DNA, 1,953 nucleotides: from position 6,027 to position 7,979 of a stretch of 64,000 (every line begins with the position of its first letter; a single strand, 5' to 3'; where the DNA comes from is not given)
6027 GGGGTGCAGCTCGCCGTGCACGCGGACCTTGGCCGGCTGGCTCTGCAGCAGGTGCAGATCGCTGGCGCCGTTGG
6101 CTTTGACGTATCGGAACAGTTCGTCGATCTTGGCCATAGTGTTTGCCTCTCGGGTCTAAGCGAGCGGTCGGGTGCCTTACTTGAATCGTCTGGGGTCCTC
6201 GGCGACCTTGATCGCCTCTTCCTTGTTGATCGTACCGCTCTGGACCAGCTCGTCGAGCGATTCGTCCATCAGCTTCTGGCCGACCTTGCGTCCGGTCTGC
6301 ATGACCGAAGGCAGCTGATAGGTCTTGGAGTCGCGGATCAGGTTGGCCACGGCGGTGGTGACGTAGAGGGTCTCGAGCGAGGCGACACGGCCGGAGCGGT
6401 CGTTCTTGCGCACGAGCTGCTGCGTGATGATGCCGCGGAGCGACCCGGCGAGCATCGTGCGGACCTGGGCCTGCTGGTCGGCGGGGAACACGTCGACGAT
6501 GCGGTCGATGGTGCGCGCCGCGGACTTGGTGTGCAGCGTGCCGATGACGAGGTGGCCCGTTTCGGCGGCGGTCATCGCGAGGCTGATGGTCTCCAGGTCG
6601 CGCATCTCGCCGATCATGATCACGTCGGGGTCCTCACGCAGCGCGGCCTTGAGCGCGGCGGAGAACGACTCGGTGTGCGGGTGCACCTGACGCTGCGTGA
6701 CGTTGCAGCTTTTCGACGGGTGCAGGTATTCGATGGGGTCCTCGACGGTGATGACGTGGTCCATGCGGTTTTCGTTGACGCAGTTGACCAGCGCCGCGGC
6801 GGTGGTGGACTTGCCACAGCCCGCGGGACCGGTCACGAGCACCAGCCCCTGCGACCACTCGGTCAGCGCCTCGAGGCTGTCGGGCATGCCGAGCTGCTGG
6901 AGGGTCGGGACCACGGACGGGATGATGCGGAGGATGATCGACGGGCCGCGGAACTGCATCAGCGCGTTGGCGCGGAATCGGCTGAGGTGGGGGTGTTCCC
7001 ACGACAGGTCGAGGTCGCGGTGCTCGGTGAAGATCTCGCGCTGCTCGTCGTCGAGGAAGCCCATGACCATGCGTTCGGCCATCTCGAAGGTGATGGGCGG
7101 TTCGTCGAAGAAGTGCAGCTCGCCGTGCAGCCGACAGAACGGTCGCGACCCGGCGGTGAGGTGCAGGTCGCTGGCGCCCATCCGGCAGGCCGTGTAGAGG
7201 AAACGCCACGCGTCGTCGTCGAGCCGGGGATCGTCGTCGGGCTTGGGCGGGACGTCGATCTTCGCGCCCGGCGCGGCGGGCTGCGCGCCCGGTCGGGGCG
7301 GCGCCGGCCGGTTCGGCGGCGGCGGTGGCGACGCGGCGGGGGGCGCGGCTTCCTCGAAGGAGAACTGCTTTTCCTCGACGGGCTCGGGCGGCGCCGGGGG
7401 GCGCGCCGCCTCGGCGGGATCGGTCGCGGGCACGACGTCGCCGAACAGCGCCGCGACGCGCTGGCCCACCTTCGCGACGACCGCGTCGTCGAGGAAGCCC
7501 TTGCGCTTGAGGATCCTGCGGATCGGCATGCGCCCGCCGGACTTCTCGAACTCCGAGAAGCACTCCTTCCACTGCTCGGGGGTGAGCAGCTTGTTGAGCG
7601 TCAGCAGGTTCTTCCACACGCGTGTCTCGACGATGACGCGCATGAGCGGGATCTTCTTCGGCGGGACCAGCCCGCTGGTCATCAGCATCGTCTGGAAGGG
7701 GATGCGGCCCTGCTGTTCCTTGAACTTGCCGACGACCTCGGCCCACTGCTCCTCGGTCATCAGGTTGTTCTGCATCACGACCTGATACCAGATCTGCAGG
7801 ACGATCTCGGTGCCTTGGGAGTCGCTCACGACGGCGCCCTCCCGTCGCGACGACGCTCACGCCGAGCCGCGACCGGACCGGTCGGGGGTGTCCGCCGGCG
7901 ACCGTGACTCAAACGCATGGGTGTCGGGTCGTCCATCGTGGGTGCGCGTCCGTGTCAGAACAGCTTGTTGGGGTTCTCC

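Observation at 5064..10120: Three tandem PilT-family ATPases; two carry duplicated GspE_N/MshEN-like N-terminal domains that may be c-di-GMP or partner-binding modules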

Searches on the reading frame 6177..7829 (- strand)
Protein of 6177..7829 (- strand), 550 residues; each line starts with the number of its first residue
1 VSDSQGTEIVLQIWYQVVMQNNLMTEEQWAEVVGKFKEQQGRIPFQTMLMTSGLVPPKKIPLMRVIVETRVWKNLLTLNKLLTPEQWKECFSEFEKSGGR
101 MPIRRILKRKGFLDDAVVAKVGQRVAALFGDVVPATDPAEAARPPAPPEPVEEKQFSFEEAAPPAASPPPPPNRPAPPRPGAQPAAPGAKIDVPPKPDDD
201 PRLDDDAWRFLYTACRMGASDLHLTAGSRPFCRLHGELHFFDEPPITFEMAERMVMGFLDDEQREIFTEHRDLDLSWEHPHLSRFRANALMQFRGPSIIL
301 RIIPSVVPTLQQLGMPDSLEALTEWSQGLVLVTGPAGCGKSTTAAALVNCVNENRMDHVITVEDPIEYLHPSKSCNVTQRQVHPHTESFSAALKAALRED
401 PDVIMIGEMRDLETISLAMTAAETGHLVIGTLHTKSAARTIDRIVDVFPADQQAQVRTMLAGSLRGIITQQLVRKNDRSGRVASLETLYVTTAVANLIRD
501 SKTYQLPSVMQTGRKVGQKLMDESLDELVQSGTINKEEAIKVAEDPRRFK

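Call 3: search_protein_families(library=pfam, proteins=[window:6177-7829:-], max_evalue=1)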
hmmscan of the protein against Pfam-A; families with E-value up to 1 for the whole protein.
window:6177-7829:- (550 aa): 30 families (the best 25 are shown)
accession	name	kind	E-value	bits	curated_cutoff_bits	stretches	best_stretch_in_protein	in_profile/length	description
PF00437.27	T2SSE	-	1.4e-49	169.1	24.9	1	213-530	18-331/370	Type II/IV secretion system protein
PF13401.12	AAA_22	-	0.00017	22.3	27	1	326-409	4-93/130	AAA domain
PF13191.12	AAA_16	-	0.00045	21.2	32.6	1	326-410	23-95/167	AAA ATPase domain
PF03266.21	NTPase_1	-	0.0014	19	23.9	0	330-354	2-26/168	NTPase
PF02562.22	PhoH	-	0.002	18.1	27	1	320-409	14-99/205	PhoH-like protein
PF20720.3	nSTAND3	-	0.0023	18.1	27.2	1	326-364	16-53/155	Novel STAND NTPase 3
PF13604.12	AAA_30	-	0.0026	18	27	1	319-355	10-46/191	AAA domain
PF02268.21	TFIIA_gamma_N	-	0.0031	18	33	1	516-543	10-36/47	Transcription initiation factor IIA, gamma subunit, helical domain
PF03215.21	Rad17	-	0.0036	17.7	23.8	1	324-352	42-70/186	Rad17 P-loop domain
PF00004.35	AAA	-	0.0038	18.1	21.2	1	330-415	1-72/131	ATPase family associated with various cellular activities (AAA)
PF13245.12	AAA_19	-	0.0059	17.2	25.1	1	321-357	4-41/134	AAA domain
PF05729.18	NACHT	-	0.01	16.1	26.7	1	329-358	2-31/167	NACHT domain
PF13238.12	AAA_18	-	0.013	16.4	29.4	1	330-371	1-44/128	AAA domain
PF24883.2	NPHP3_N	-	0.014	16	24.8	1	326-355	21-50/164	Nephrocystin 3, N-terminal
PF00485.24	PRK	-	0.019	15.2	22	1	332-382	4-55/196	Phosphoribulokinase / Uridine kinase family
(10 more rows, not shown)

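Call 4: search_protein_families(library=ncbifam, proteins=[window:6177-7829:-], max_evalue=0.01)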
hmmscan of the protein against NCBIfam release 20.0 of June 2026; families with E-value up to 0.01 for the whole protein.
window:6177-7829:- (550 aa): 20 families
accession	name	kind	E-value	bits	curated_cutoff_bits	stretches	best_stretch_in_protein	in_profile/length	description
TIGR01420.1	pilT_fam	subfamily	1.3e-128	429.1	319.1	1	211-546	6-341/343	PilT/PilU family type 4a pilus ATPase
TIGR02525.1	plasmid_TraJ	equivalog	2.1e-45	155.3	368.3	1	297-543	119-367/372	plasmid transfer ATPase TraJ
TIGR02538.1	type_IV_pilB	equivalog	9.6e-45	153.2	675.65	1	210-475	188-454/564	type IV-A pilus assembly ATPase PilB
NF007755.0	PRK10436.1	equivalog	4.8e-44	150.8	617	1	210-481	92-363/465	type II secretion system protein GspE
TIGR02533.1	type_II_gspE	equivalog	1.6e-43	149.1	630.25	1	294-475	204-381/486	type II secretion system ATPase GspE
NF041000.1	ATPase_ComGA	equivalog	2.9e-39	134.7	300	1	283-474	80-266/267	competence type IV pilus ATPase ComGA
TIGR02524.1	dot_icm_DotB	equivalog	1.5e-37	129.7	463.3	1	216-519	15-331/358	Dot/Icm type IV secretion system ATPase DotB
NF053534.1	T4PilAsmATPsTfpB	equivalog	5.4e-36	124.1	850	1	295-477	298-476/584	type IV pilus assembly ATPase TfpB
TIGR02782.1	TrbB_P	equivalog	1.2e-15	57.6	304.55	1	328-470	137-278/303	P-type conjugative transfer ATPase TrbB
NF058587.1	archaellum_moto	equivalog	4.2e-14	52.2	550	1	330-445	278-394/527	archaellum flagellar ATPase motor FlaI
TIGR02788.1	VirB11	equivalog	4e-12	45.8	249.95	1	330-454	147-272/308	P-type DNA transfer ATPase VirB11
NF010469.0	PRK13894.1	subfamily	1.3e-10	41.2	508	1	330-451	152-271/320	conjugal transfer ATPase TrbB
TIGR03819.1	heli_sec_ATPase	hypoth_equivalog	5.8e-10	38.9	373.15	1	326-443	177-296/340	TadA family conjugal transfer-associated ATPase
NF010407.0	PRK13833.1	subfamily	2.8e-08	33.6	499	1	330-469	147-284/323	conjugal transfer protein TrbB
NF010475.0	PRK13900.1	equivalog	1.3e-07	31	389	1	330-444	163-279/333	type IV secretion system ATPase VirB11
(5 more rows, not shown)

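Call 12: find_homologous_proteins(query=window:6177-7829:-, max_evalue=1e-30)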
Query window:6177-7829:- (550 aa): 8000 proteins with E <= 1e-30 among 8000 candidates; the best 120 are listed.
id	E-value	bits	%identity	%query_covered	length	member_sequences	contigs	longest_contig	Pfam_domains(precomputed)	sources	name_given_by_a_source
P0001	1.0e-262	891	72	99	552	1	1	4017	PF00437.27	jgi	-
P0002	3.7e-217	740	100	61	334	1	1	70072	PF00437.27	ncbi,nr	ncbi:MAG: PilT/PilU family type 4a pilus ATPase [Phycisphaera sp.]|nr:PilT/PilU family type 4a pilus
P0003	1.5e-169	583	66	68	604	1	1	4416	PF00437.27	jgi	-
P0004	1.4e-167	577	-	-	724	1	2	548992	PF00437.27,PF13604.13,PF13555.13,PF13401.13,PF04851.22,PF13191.13,PF00005.34,PF12775.14,PF13476.13,PF01580.25,PF25199.2,PF20720.4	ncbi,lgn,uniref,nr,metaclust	ncbi:hypothetical protein P873_13245 [Arenimonas composti TR7-09 = DSM 18010]|uniref:Bacterial type 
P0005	9.8e-167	574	52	98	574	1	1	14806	PF00437.27,PF13401.13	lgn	-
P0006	2.0e-166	573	61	72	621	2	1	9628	PF00437.27,PF13401.13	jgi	-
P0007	6.4e-164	565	74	63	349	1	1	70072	PF00437.27,PF13401.13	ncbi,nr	ncbi:MAG: PilT/PilU family type 4a pilus ATPase [Phycisphaera sp.]|nr:PilT/PilU family type 4a pilus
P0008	2.1e-162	560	-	-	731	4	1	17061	PF13173.13,PF00265.25,PF00437.27,PF13604.13,PF13245.13,PF13555.13,PF13671.13,PF00004.36,PF13401.13,PF20703.4,PF13238.13,PF03029.24,PF04851.22,PF13191.13,PF06414.19,PF13514.13,PF01935.24,PF24883.3,PF00005.34,PF13476.13,PF01580.25,PF25199.2,PF20720.4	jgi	jgi:twitching motility protein PilT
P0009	6.3e-162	558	61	75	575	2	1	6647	PF00437.27,PF13401.13,PF13191.13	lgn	-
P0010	6.8e-162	558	65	67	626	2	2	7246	PF00437.27,PF13401.13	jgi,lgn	-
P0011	1.4e-160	554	-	-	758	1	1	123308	PF00437.27,PF13604.13,PF13555.13,PF00004.36,PF13401.13,PF00448.29,PF04851.22,PF13191.13,PF00005.34,PF12775.14,PF13476.13,PF10236.16,PF01580.25,PF25199.2,PF20720.4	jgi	jgi:twitching motility protein PilU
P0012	1.5e-160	554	51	88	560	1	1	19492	PF00437.27,PF13401.13,PF13191.13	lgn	-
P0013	4.1e-160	552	66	65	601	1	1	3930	PF00437.27,PF13401.13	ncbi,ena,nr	ncbi:MAG: PilT/PilU family type 4a pilus ATPase [Phycisphaeraceae bacterium]|nr:PilT/PilU family typ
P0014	1.1e-159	551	-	-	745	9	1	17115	PF13173.13,PF13604.13,PF00004.36,PF13401.13,PF13238.13,PF00448.29,PF04851.22,PF13191.13,PF06414.19,PF10412.16,PF13514.13,PF13476.13,PF09848.16,PF01580.25,PF25199.2,PF00265.25,PF00437.27,PF13245.13,PF13555.13,PF20703.4,PF03029.24,PF02562.23,PF01935.24,PF00005.34,PF20720.4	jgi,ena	-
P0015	1.3e-158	547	65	65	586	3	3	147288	PF00437.27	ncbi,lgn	-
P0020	3.0e-153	529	54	88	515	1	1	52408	PF00437.27,PF13191.13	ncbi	-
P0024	4.6e-152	526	63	63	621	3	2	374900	PF00437.27,PF13401.13,PF13191.13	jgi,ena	-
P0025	8.8e-152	525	50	97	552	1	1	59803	PF00437.27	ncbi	-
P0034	3.5e-149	516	64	65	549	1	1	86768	PF00437.27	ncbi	-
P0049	8.4e-144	498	64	65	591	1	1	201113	PF00437.27,PF13401.13,PF13191.13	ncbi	-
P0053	1.5e-143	497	64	65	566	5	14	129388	PF00437.27,PF13401.13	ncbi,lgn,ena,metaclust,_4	metaclust:\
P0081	1.3e-119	419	48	86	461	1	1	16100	PF00437.27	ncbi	-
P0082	6.3e-119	416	53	63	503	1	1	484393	PF00437.27,PF13191.13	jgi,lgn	jgi:twitching motility protein PilT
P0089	8.7e-118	412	44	86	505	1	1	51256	PF00437.27,PF13191.13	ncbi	-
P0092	2.2e-117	411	50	70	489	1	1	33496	PF00437.27,PF13191.13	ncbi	-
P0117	5.0e-115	403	45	88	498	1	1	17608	PF00437.27,PF13401.13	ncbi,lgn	-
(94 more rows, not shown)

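Call 44: find_encoding_contigs(protein=P0002, flank=10000, max_places=2)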
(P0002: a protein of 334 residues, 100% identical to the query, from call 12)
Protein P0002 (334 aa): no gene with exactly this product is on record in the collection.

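Call 45: find_encoding_contigs(protein=P0005, flank=10000, max_places=2)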
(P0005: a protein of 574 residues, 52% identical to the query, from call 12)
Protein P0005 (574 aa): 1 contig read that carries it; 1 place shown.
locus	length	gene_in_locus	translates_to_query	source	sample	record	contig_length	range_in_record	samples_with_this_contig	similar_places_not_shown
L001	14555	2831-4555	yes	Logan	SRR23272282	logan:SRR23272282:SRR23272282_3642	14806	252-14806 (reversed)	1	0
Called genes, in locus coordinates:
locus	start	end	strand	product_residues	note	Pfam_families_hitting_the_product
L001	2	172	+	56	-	?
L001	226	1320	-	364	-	PF01436:NHL (faint)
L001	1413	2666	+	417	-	PF09423:PhoD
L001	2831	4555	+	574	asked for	PF00437:T2SSE, PF13401:AAA_22 (weak)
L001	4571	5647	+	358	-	PF00437:T2SSE, PF25199:nSTAND_NTPase5 (weak), PF13191:AAA_16 (weak), PF13401:AAA_22 (faint)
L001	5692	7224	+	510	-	PF00884:Sulfatase, PF01663:Phosphodiest, PF16347:SGSH_C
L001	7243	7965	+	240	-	PF13369:Transglut_core2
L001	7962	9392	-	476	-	PF00884:Sulfatase, PF16347:SGSH_C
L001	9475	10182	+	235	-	PF14014:DUF4230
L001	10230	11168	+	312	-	-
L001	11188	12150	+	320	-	PF04311:DUF459 (faint), PF00657:Lipase_GDSL, PF13472:Lipase_GDSL_2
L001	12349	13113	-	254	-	PF06439:3keto-disac_hyd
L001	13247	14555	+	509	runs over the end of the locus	-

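Call 46: find_encoding_contigs(protein=P0006, flank=8000, max_places=2)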
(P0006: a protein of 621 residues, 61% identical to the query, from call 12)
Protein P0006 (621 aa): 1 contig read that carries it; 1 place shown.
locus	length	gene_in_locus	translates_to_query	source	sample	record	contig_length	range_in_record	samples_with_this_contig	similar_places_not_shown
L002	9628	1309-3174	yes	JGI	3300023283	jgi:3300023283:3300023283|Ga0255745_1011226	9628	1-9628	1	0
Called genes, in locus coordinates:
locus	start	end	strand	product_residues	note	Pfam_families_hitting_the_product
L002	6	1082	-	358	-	PF01436:NHL (faint), PF17170:DUF5128 (faint)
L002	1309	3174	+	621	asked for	PF00437:T2SSE, PF13401:AAA_22 (weak)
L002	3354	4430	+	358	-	PF00437:T2SSE, PF04851:ResIII (weak), PF13191:AAA_16 (faint), PF25199:nSTAND_NTPase5 (weak), PF13555:AAA_29 (faint)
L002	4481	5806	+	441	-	PF00884:Sulfatase, PF01663:Phosphodiest, PF16347:SGSH_C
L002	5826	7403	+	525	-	PF00884:Sulfatase, PF01663:Phosphodiest (faint), PF16347:SGSH_C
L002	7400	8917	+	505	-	PF00884:Sulfatase, PF01663:Phosphodiest (weak), PF16347:SGSH_C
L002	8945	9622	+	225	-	PF14014:DUF4230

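Call 47: find_encoding_contigs(protein=P0082, flank=8000, max_places=2)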
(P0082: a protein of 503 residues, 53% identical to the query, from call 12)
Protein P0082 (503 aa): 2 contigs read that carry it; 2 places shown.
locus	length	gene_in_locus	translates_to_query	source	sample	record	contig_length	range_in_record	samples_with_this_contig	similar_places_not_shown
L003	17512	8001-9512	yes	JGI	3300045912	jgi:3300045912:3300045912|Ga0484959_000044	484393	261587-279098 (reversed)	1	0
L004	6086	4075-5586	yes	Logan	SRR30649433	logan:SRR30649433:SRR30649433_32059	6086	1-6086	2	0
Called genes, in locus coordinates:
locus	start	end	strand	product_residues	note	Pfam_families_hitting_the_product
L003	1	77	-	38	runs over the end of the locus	-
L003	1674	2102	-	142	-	-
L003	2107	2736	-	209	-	PF00583:Acetyltransf_1, PF13508:Acetyltransf_7, PF13673:Acetyltransf_10 (faint), PF08445:FR47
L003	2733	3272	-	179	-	-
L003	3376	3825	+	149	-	PF12680:SnoaL_2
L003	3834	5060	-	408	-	PF02771:Acyl-CoA_dh_N, PF02770:Acyl-CoA_dh_M, PF00441:Acyl-CoA_dh_1, PF08028:Acyl-CoA_dh_2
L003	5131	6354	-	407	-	-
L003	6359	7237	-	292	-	PF01033:Somatomedin_B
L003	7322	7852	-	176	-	-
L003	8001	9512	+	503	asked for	PF00437:T2SSE, PF13191:AAA_16 (weak)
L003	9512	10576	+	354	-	PF00437:T2SSE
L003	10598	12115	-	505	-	PF07992:Pyr_redox_2 (faint), PF13450:NAD_binding_8, PF13738:Pyr_redox_3 (faint), PF00743:FMO-like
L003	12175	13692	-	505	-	PF00413:Peptidase_M10 (weak)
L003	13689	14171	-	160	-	PF01668:SmpB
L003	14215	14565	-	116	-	PF02261:Asp_decarbox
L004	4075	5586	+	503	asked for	PF00437:T2SSE, PF13191:AAA_16 (weak)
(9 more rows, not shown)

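Call 60: find_encoding_contigs(protein=P0001, flank=5000, max_places=2)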
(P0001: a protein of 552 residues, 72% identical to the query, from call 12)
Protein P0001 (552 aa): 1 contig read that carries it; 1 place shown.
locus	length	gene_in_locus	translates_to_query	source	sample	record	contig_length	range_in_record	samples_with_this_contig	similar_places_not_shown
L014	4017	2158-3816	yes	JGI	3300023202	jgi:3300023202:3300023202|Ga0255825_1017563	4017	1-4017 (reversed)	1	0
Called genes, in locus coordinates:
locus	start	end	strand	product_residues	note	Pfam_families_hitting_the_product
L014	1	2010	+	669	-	?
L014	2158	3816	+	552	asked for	PF00437:T2SSE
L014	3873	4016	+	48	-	?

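Call 61: find_encoding_contigs(protein=P0024, flank=10000, max_places=1)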
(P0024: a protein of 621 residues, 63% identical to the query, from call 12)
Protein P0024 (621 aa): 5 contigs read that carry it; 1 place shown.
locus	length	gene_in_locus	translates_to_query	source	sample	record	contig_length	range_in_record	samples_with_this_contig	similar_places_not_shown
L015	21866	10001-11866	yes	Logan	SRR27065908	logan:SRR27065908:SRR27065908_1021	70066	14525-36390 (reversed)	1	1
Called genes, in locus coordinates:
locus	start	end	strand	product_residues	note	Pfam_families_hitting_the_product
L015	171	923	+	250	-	PF00121:TIM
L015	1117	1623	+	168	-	PF03840:SecG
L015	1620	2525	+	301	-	PF03755:YicC-like_N, PF08340:YicC-like_C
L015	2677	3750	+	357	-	PF01636:APH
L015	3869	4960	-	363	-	-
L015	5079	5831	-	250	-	-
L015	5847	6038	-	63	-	-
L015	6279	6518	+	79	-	-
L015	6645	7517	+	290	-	PF00702:Hydrolase, PF12710:HAD, PF08282:Hydrolase_3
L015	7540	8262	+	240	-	PF02633:Creatininase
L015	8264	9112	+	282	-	PF04445:SAM_MT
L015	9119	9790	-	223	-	PF01325:Fe_dep_repress, PF02742:Fe_dep_repr_C, PF04023:FeoA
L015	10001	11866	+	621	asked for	PF13191:AAA_16 (faint), PF00437:T2SSE, PF13401:AAA_22 (faint)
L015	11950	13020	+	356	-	PF00437:T2SSE, PF25199:nSTAND_NTPase5 (faint), PF13191:AAA_16 (weak)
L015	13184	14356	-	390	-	PF01075:Glyco_transf_9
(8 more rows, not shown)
